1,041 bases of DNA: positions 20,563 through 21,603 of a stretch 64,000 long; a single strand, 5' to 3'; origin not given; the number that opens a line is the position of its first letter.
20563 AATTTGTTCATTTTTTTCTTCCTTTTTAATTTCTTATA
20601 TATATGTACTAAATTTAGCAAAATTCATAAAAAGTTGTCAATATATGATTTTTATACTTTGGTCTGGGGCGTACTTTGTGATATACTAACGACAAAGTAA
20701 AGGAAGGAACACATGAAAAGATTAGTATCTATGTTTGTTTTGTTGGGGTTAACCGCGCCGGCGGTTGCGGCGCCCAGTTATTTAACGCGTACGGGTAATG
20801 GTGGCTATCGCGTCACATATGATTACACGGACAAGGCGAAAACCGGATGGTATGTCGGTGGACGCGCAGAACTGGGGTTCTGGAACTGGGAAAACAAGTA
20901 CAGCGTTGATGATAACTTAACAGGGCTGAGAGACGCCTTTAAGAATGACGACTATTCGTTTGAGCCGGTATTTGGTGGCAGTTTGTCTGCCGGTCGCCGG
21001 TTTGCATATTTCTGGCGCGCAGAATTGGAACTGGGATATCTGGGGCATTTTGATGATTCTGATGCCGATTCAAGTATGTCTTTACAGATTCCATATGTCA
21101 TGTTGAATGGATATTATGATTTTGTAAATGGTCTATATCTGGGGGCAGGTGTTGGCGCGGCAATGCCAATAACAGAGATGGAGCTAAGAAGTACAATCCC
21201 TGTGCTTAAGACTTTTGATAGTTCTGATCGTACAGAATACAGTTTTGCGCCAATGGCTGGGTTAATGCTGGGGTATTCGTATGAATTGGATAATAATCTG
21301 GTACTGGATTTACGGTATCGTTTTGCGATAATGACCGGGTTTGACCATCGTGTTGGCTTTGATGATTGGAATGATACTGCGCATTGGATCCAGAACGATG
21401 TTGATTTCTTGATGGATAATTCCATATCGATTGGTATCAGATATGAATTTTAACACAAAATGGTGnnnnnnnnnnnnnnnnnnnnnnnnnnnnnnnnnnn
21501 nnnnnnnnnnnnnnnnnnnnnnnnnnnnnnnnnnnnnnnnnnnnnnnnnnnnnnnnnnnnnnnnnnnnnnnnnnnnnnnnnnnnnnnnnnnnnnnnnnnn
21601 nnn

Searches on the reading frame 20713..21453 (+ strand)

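Call 83: search_protein_families(library=pfam, proteins=[window:20713-21453:+], max_evalue=0.001)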
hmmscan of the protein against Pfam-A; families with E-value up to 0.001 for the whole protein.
window:20713-21453:+ (246 aa): 1 family
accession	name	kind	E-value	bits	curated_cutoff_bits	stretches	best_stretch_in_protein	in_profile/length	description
PF13505.12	OMP_b-brl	-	9.6e-08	32.8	28.7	1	40-246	16-175/175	Outer membrane protein beta-barrel domain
